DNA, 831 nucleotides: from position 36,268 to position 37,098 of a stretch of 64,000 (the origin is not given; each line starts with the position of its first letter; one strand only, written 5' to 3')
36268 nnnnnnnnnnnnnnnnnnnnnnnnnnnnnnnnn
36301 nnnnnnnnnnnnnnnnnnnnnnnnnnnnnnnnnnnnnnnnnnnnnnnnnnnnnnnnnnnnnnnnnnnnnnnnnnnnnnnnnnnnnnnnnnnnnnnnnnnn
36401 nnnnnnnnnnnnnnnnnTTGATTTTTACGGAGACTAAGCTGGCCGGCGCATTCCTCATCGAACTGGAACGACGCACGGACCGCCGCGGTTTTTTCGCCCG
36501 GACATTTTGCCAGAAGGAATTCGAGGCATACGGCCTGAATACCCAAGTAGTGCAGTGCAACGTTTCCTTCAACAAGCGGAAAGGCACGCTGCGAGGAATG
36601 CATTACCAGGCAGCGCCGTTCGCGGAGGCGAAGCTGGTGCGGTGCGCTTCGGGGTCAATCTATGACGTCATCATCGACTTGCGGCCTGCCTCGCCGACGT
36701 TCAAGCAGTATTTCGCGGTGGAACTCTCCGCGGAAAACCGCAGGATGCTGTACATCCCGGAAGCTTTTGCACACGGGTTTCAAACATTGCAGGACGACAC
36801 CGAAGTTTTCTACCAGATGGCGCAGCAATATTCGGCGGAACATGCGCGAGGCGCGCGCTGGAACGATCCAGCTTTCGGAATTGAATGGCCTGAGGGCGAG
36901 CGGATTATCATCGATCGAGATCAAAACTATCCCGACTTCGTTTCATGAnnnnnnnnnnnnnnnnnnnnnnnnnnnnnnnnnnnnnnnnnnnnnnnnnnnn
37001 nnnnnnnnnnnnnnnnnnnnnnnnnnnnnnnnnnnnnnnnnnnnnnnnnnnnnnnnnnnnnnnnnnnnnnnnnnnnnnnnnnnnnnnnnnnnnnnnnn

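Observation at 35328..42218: CDP-sugar C-methylation cassette with three unexplained tailoring enzymes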

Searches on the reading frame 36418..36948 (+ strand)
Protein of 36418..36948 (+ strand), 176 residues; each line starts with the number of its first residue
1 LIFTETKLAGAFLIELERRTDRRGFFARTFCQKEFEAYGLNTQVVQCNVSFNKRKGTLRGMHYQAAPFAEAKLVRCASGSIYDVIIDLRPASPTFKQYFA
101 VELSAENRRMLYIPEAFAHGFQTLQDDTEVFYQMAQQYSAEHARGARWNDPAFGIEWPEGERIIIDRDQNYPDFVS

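Call 3: search_protein_families(library=pfam, proteins=[window:36418-36948:+], max_evalue=0.01)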
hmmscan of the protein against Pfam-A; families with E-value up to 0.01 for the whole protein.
window:36418-36948:+ (176 aa): 1 family
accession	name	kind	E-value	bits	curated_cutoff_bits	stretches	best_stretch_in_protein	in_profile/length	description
PF00908.23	dTDP_sugar_isom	-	5.5e-66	221.9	27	1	5-174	1-166/168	dTDP-4-dehydrorhamnose 3,5-epimerase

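Call 5: search_protein_families(library=ncbifam, proteins=[window:36418-36948:+], max_evalue=0.001)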
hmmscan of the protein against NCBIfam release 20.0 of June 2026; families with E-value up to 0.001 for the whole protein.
window:36418-36948:+ (176 aa): 1 family
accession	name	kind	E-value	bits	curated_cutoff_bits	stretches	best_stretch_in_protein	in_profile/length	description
TIGR01221.1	rmlC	equivalog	2.1e-51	174.2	155.75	1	4-172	3-170/176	dTDP-4-dehydrorhamnose 3,5-epimerase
